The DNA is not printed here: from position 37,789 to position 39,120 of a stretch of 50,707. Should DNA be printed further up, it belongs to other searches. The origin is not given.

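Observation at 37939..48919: Modular array of PcfJ-like / 32-aa-repeat proteins, each followed by a different unknown gene and preceded by divergent ankyrin or small genes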

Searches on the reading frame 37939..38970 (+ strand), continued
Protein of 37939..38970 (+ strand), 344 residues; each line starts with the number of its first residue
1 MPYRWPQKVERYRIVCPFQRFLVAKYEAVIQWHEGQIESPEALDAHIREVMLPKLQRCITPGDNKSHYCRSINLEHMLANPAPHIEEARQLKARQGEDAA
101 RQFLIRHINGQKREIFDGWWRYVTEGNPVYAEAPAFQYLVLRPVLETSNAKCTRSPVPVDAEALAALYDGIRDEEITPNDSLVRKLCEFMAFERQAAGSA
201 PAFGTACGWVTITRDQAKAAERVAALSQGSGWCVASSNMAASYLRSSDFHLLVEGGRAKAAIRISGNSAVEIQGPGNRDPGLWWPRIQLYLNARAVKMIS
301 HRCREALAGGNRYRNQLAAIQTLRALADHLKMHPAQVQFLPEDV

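Call 87: find_encoding_contigs(protein=P0073, flank=8000, max_places=3)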
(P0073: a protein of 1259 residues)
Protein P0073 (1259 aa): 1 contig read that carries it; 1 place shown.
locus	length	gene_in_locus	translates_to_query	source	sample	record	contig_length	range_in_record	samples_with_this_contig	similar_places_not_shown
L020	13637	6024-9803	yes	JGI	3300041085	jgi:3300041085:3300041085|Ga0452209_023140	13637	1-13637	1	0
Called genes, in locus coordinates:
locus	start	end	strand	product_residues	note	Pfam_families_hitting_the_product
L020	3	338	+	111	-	?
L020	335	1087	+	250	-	-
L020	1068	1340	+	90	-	-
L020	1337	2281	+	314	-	PF01073:3Beta_HSD, PF01370:Epimerase, PF02719:Polysacc_synt_2, PF04321:RmlD_sub_bind, PF13460:NAD_binding_10 (weak), PF16363:GDP_Man_Dehyd, PF07993:NAD_binding_4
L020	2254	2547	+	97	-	-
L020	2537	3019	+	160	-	PF03031:NIF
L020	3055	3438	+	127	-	-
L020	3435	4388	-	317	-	-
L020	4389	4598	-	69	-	PF18905:DUF5661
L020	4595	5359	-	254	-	-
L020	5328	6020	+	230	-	-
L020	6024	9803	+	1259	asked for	-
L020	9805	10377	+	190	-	-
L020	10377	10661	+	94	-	-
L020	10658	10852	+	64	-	-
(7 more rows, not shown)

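Call 88: search_protein_families(library=pfam, proteins=[P0059, P0056, P0073, P0067, P0048, P0049, P0061, P0143, P0176], max_evalue=1)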
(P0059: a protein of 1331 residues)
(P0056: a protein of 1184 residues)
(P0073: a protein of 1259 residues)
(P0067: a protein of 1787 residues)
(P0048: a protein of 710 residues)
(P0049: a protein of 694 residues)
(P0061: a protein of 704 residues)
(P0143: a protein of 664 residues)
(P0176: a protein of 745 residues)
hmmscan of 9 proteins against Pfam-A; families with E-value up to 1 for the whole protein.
P0059 (1331 aa): 2 families
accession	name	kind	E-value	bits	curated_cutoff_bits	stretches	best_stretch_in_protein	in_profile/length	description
PF14284.11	PcfJ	-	2.9e-09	37.3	25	1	891-966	68-143/147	PcfJ-like protein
PF09720.15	Unstab_antitox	-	0.1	13.1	23.3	0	855-881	21-47/54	Putative addiction module component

P0056 (1184 aa): 3 families
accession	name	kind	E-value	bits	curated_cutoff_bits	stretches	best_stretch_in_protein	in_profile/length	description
PF12731.12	Mating_N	-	0.21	12.2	21.4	0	369-403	32-66/95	Mating-type protein beta 1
PF15219.11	TEX12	-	0.23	12.2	27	1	312-350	44-81/85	Testis-expressed 12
PF10557.15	Cullin_Nedd8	-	0.72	10.4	36.9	0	645-665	41-60/63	Cullin protein neddylation domain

P0073 (1259 aa): 0 families

P0067 (1787 aa): 3 families
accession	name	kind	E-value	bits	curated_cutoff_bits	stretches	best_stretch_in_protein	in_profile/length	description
PF23853.1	DUF7216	-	0.035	15.1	27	0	1056-1083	44-71/107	Family of unknown function (DUF7216)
PF13475.11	DUF4116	-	0.097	12.7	24.9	0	804-835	7-37/49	Domain of unknown function (DUF4116)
PF04791.21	LMBR1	-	0.36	10.1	31.9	1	280-450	181-289/510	LMBR1-like membrane protein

P0048 (710 aa): 1 family
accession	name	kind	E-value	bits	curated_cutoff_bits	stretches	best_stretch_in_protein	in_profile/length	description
PF21360.3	PylC-like_N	-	0.045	14.3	27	1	314-395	16-94/96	PylC-like, N-terminal domain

P0049 (694 aa): 0 families

P0061 (704 aa): 0 families

P0143 (664 aa): 4 families
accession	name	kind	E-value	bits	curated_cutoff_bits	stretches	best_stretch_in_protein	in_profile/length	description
PF16246.10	DUF4903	-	5.1e-06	26.7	25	0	448-473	35-60/190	Domain of unknown function (DUF4903)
PF01726.22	LexA_DNA_bind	-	4.8e-05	23.5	23.7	0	519-535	12-28/65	LexA DNA binding domain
PF08075.16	NOPS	-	0.00084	19.9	27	0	445-467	17-39/52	NOPS (NUC059) domain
PF08951.15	EntA_Immun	-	0.025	15.3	22.1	0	610-634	30-54/73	Enterocin A Immunity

P0176 (745 aa): 3 families
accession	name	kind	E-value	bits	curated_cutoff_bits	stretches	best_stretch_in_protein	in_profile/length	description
PF21155.3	VpsT-like_REC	-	0.013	16.1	27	1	127-205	26-101/124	VpsT-like, receiver domain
PF07105.16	DUF1367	-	0.086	13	25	1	412-475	42-103/198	Protein of unknown function (DUF1367)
PF07728.20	AAA_5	-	0.15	12.5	22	1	160-218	58-110/139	AAA domain (dynein-related subfamily)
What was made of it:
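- Closest known: PcfJ of Enterococcus faecalis plasmid pCF10 / Pfam PF14284 "PcfJ-like protein". Different: In P0059 the two cores coexist as separate domains (call 88).
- P0059 carries both this module and a canonical PF14284 domain (call 88).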

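Call 106: search_dna_similar(query=P0059, collection=phages, mode=protein, max_evalue=0.001, max_rows=15)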
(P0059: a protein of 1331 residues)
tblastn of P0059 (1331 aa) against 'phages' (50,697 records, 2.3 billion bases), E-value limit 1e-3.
Records with a match: 1; places in all: 1; records where one place covers at least 80% of the query: 0.
Best place of each record, by identity: <60% 1.
By first word of the organism name: Phage 1.
By host as written in the record: Gammaproteobacteria 1.
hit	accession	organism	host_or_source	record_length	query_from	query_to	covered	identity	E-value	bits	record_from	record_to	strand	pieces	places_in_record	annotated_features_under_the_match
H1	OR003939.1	Phage DSL-LC04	Gammaproteobacteria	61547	899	941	3%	48.8%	3e-6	58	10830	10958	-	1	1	PcfJ-like protein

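Call 107: search_dna_similar(query=P0056, collection=phages, mode=protein, max_evalue=0.001, max_rows=15)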
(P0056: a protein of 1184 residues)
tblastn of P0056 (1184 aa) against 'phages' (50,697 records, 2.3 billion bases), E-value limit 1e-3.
No match.
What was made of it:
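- Tried and rejected: A distant member, P0056, also found none (call 107).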

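Call 111: search_solved_structures(query=A5, max_evalue=1)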
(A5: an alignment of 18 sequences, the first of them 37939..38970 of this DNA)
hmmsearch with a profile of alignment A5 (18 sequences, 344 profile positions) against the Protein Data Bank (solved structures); distinct sequences matched with E-value up to 1: 0.

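Call 112: find_related_loci(query=A5, collection=metagenome_contigs, flank=10000)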
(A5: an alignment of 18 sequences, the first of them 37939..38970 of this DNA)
Query A5 (344 aa) in metagenome_contigs; peptide patterns used: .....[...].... (x = any residue, [..] = any of these).
84 stretches matched a pattern; 5 encode a relative of the query (tblastn E <= 1e-3); 5 distinct loci.
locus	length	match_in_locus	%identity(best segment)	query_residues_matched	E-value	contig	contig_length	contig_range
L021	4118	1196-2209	57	3-340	8e-128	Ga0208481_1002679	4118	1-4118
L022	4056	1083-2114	54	1-344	3e-120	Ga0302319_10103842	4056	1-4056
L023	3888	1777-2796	55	1-340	3e-120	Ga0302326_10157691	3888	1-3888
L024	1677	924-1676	59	1-251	1e-109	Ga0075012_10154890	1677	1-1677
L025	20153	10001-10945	30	3-314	7e-33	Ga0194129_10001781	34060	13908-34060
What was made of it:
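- Tried and rejected: The metagenome scan returned only 5 short loci (call 112).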
